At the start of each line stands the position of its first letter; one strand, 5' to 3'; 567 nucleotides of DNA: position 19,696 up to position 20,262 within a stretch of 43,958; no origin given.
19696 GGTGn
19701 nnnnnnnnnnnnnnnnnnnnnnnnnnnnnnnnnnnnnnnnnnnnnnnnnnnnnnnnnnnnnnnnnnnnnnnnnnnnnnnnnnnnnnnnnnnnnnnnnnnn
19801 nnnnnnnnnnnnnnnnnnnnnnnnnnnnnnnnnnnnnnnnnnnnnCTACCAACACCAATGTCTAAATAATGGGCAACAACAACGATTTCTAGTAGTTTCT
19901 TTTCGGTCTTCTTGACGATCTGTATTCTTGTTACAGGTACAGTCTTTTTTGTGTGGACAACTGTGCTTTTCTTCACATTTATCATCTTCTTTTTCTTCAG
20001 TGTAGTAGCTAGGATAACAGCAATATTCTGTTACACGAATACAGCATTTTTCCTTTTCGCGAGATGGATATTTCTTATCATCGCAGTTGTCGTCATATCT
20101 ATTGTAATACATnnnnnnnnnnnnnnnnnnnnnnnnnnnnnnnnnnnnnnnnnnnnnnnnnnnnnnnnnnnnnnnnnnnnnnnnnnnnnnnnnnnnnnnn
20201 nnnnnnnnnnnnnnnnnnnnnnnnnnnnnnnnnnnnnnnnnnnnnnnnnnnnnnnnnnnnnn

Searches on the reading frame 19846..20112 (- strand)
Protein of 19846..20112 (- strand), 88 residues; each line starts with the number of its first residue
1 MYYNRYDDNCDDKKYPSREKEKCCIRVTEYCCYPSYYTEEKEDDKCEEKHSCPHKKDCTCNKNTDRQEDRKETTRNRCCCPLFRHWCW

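Call 6: search_protein_families(library=pfam, proteins=[window:19846-20112:-], max_evalue=1)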
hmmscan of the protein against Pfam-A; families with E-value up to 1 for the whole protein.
window:19846-20112:- (88 aa): 0 families
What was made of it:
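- On HEPN superfamily: The query has no hit (call 6).
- On pEK499_p136 (PF18736): The query has no hit at E up to 1 (call 6).
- The query has no direct family hit (call 6).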

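Call 109: search_protein_families(library=pfam, proteins=[window:19846-20112:-], max_evalue=0.01)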
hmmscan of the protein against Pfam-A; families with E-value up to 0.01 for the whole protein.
window:19846-20112:- (88 aa): 0 families
